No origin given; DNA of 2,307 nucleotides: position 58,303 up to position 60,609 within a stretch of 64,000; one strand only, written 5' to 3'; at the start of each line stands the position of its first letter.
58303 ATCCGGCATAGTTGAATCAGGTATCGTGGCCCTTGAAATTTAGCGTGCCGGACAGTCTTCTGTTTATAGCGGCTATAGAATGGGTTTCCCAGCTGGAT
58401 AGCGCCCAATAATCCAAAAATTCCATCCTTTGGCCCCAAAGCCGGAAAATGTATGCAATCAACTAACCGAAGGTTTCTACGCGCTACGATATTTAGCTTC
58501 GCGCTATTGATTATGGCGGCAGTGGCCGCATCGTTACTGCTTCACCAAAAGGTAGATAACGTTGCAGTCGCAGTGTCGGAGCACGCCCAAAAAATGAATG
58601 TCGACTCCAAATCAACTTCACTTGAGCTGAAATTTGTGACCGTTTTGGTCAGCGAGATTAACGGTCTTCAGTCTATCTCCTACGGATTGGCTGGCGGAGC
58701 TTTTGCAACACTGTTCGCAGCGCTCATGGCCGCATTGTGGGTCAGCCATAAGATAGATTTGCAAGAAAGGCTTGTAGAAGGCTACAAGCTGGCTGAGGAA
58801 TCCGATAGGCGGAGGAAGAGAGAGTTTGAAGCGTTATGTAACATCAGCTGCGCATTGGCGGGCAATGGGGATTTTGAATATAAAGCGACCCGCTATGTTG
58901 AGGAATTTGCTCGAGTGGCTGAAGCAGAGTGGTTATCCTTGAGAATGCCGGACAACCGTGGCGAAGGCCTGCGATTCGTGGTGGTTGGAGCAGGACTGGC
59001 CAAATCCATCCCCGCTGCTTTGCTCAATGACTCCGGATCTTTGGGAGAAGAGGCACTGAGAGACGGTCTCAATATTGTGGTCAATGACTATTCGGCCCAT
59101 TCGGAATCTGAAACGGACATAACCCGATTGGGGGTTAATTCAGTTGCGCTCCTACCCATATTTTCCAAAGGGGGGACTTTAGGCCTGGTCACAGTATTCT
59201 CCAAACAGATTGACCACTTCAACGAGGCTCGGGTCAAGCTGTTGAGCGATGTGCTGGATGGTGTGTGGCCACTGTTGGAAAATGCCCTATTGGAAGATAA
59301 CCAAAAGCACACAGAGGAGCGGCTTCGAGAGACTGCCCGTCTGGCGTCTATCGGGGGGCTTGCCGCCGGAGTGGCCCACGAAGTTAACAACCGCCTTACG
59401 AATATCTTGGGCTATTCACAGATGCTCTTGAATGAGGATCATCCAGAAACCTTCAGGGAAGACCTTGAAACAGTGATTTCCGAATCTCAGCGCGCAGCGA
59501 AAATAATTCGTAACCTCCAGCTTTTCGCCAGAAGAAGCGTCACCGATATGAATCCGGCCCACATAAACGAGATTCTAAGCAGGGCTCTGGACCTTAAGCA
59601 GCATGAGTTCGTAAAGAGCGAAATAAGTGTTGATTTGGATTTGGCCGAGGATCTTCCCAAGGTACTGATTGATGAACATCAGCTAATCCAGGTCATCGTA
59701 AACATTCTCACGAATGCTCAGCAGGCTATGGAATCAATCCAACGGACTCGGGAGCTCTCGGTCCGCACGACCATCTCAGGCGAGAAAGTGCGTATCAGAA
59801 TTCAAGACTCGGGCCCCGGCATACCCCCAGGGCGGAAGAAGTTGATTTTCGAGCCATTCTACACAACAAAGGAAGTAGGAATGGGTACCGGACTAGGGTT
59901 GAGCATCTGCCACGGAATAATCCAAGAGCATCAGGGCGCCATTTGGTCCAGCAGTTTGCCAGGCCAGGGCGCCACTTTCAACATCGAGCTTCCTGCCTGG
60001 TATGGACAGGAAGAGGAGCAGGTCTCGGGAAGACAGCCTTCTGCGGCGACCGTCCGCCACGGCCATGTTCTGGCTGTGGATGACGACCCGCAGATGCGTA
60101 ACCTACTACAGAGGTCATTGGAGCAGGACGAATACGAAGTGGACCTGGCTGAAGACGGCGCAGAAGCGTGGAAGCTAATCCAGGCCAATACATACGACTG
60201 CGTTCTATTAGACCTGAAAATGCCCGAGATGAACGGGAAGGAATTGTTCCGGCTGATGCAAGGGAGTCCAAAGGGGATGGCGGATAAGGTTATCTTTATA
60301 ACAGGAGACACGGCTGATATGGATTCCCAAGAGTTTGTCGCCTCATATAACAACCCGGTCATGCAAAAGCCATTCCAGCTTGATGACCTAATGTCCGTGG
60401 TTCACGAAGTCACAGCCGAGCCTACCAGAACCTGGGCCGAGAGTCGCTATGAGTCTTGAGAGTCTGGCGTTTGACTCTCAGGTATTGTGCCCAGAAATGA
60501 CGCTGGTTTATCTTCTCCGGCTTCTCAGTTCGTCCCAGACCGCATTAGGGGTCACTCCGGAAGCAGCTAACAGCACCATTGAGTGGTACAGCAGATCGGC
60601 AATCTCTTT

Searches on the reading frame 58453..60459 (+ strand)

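Call 29: search_protein_families(library=ncbifam, proteins=[window:58453-60459:+], max_evalue=0.00001)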
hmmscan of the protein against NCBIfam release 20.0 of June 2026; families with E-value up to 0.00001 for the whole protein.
window:58453-60459:+ (668 aa): 128 families (the best 25 are shown)
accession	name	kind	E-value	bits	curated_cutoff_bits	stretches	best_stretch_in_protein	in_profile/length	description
NF052574.1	HisKinEspCMyxo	equivalog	4.2e-68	230.2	1200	1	284-653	401-782/785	serine histidine kinase EspC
NF008468.0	PRK11360.1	equivalog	1.9e-64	218.1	646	1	283-517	379-610/616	two-component system sensor histidine kinase AtoS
NF046020.1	HisKinCckABruc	equivalog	1.1e-59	202.2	1000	1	283-653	463-866/868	cell cycle histidine kinase CckA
NF052573.1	HisKinEspAMyxo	equivalog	5.4e-59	200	1400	1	284-656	368-752/755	serine histidine kinase EspA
NF010411.0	PRK13837.1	equivalog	1.5e-56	191.9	647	1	243-656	395-814/828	two-component system VirA-like sensor kinase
NF046026.1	HisKinCckACaul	equivalog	1.2e-54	185.6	1000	1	283-620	285-642/678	cell cycle histidine kinase CckA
NF010076.0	PRK13557.1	subfamily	4.3e-49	167.3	631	1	284-659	147-538/540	histidine kinase famiy protein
NF007688.0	PRK10364.1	equivalog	6.3e-45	153.8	479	1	284-521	224-457/460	two-component system sensor histidine kinase ZraS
NF038348.1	T2SS_HK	subfamily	2.5e-40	138.5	450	1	335-514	394-572/574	histidine kinase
NF047466.1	hybrid_RR_LvrB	exception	5.5e-40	137.7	500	1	281-515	133-376/377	hybrid histidine kinase/response regulator LvrB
TIGR02956.1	TMAO_torS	equivalog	1.2e-38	132.9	676.5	1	305-654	469-820/967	TMAO reductase system sensor histidine kinase/response regulator TorS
NF008302.0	PRK11091.1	equivalog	2.1e-38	132.1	838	1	303-657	286-646/779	aerobic respiration two-component sensor histidine kinase ArcB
NF041777.1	sens_FixL_Rhizob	equivalog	1.2e-33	116.6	850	1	291-515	253-481/485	sensor protein FixL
NF047497.1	HK_LIC_12097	equivalog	4.1e-33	114.6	500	1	284-514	135-365/367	LIC_12097 family sensor histidine kinase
NF011874.0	PRK15347.1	equivalog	3.4e-32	111.4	852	2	307-525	405-624/921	two component system sensor kinase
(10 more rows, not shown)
